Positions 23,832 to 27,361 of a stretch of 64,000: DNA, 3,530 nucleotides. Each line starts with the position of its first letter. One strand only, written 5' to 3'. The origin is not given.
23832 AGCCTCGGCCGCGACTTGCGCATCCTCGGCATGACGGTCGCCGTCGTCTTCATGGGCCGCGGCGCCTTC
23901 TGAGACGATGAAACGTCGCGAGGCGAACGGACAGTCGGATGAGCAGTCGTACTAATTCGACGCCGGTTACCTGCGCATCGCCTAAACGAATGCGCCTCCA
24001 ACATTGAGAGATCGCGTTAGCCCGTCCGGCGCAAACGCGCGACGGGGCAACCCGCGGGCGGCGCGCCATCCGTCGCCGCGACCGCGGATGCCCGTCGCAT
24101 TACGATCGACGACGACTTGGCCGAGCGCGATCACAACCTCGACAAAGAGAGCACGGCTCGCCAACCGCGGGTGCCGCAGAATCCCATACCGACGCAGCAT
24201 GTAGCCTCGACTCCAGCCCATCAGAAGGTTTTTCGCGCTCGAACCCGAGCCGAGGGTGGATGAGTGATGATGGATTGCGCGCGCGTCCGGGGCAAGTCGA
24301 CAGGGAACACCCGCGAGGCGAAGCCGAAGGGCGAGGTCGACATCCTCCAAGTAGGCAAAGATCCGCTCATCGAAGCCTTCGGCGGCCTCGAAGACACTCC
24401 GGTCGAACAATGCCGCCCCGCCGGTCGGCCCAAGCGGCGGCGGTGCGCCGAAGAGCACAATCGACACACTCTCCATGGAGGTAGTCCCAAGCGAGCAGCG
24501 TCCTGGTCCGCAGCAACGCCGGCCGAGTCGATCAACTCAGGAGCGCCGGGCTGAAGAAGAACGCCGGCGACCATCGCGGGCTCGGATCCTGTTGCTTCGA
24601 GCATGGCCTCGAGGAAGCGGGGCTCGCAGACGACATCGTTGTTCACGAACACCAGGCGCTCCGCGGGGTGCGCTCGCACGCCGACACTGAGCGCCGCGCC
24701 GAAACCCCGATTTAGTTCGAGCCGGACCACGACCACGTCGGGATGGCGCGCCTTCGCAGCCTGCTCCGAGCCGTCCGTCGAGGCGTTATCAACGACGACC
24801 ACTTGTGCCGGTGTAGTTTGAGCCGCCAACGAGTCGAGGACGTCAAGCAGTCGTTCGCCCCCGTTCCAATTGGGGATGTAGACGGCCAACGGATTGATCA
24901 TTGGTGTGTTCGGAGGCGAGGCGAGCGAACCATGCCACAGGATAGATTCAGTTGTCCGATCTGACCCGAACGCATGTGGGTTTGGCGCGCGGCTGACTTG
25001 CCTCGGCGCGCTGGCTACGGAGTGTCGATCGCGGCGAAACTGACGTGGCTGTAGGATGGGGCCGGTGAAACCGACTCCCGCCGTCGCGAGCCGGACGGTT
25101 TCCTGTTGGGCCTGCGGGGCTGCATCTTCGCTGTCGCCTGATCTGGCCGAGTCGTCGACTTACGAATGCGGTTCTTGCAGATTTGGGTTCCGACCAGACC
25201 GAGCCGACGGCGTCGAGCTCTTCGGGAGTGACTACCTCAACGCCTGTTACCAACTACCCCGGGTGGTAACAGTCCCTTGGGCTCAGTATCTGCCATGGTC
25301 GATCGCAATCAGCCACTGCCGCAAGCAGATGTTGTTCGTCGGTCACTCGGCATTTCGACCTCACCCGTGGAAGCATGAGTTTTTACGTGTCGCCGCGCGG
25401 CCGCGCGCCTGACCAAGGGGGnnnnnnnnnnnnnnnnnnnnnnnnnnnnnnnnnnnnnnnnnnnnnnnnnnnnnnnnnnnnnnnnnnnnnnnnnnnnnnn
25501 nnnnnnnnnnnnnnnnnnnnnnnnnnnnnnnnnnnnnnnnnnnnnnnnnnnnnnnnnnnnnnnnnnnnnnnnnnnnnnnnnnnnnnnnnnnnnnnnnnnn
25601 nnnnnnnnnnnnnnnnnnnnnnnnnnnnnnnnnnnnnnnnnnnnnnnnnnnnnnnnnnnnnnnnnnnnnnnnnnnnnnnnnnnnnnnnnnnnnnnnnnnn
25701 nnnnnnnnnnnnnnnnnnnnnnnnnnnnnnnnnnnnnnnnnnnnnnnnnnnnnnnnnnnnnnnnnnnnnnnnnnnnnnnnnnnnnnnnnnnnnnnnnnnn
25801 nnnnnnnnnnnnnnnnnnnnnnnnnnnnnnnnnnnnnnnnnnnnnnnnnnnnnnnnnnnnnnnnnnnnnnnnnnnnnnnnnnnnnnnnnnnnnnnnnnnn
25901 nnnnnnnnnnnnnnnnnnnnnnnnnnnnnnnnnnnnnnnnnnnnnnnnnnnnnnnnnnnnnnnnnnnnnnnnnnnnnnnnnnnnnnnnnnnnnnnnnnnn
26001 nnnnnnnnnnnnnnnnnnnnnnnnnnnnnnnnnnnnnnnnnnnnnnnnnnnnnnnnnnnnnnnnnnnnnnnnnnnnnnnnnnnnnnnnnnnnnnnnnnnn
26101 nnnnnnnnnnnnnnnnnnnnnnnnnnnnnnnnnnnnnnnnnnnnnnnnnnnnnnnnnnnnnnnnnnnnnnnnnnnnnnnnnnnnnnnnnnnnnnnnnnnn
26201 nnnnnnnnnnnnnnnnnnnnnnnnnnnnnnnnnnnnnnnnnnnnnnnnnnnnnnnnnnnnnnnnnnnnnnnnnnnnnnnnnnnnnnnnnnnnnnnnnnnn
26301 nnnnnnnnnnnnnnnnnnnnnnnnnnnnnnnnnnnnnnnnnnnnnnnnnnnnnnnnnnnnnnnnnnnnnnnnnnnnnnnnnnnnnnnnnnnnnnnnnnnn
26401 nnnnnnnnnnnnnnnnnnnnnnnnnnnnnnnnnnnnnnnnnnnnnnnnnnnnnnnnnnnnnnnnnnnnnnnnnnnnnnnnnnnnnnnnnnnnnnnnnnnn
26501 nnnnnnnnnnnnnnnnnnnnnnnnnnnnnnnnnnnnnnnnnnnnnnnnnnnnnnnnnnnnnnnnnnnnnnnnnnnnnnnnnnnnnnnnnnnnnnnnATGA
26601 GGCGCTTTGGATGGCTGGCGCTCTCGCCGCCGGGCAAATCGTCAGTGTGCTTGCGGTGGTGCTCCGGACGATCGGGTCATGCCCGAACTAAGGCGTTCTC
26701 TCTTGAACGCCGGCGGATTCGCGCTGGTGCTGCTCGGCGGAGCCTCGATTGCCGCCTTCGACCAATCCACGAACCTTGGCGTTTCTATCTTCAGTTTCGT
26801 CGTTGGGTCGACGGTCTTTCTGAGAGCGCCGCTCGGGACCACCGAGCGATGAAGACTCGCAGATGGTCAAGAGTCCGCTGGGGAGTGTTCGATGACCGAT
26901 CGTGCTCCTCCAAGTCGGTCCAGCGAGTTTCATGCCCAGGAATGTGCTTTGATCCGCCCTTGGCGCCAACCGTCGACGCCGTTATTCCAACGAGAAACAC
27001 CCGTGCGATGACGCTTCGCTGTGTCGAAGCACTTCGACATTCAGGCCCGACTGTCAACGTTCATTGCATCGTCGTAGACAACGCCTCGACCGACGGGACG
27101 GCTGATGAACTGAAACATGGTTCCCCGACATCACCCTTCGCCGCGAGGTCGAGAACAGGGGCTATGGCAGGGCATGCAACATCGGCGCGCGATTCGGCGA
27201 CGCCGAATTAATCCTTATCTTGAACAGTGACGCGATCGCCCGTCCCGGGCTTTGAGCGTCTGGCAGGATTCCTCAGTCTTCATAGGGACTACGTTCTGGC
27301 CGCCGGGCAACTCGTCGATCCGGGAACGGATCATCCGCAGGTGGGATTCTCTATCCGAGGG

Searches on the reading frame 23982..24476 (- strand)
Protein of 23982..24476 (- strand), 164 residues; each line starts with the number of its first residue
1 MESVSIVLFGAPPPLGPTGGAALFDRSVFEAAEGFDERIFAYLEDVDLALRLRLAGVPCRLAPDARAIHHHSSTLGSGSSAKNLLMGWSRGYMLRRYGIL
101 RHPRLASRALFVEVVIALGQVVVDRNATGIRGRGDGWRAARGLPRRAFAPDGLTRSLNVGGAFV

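Call 74: search_protein_families(library=pfam, max_evalue=0.00001, proteins=[window:23982-24476:-])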
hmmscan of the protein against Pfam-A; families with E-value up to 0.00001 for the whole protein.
window:23982-24476:- (164 aa): 1 family
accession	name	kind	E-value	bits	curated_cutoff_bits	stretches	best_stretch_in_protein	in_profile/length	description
PF13632.12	Glyco_trans_2_3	-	6.4e-06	26.6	27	1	15-75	70-129/198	Glycosyl transferase family group 2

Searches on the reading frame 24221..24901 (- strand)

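Call 74: search_protein_families(library=pfam, max_evalue=0.00001, proteins=[window:24221-24901:-])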
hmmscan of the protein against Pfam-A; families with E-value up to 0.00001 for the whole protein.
window:24221-24901:- (226 aa): 2 families
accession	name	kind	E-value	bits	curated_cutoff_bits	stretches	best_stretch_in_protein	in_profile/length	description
PF00535.33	Glycos_transf_2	-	4.9e-19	69.3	23.3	1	7-114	2-114/168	Glycosyl transferase family 2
PF13641.12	Glyco_tranf_2_3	-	1.1e-09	39.1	27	1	4-109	2-116/230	Glycosyltransferase like family 2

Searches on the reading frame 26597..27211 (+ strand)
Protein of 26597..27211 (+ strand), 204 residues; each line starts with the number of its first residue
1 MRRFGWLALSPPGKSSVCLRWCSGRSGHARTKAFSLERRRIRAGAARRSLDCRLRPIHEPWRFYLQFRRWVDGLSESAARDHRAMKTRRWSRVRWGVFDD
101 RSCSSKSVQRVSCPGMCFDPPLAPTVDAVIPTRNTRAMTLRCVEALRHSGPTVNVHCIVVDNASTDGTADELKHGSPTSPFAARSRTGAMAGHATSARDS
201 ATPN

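Call 74: search_protein_families(library=pfam, max_evalue=0.00001, proteins=[window:26597-27211:+])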
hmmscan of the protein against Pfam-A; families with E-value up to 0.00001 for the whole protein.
window:26597-27211:+ (204 aa): 1 family
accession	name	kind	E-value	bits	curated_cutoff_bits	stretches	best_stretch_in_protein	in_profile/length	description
PF00535.33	Glycos_transf_2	-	2.5e-07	31.2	23.3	1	128-173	2-46/168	Glycosyl transferase family 2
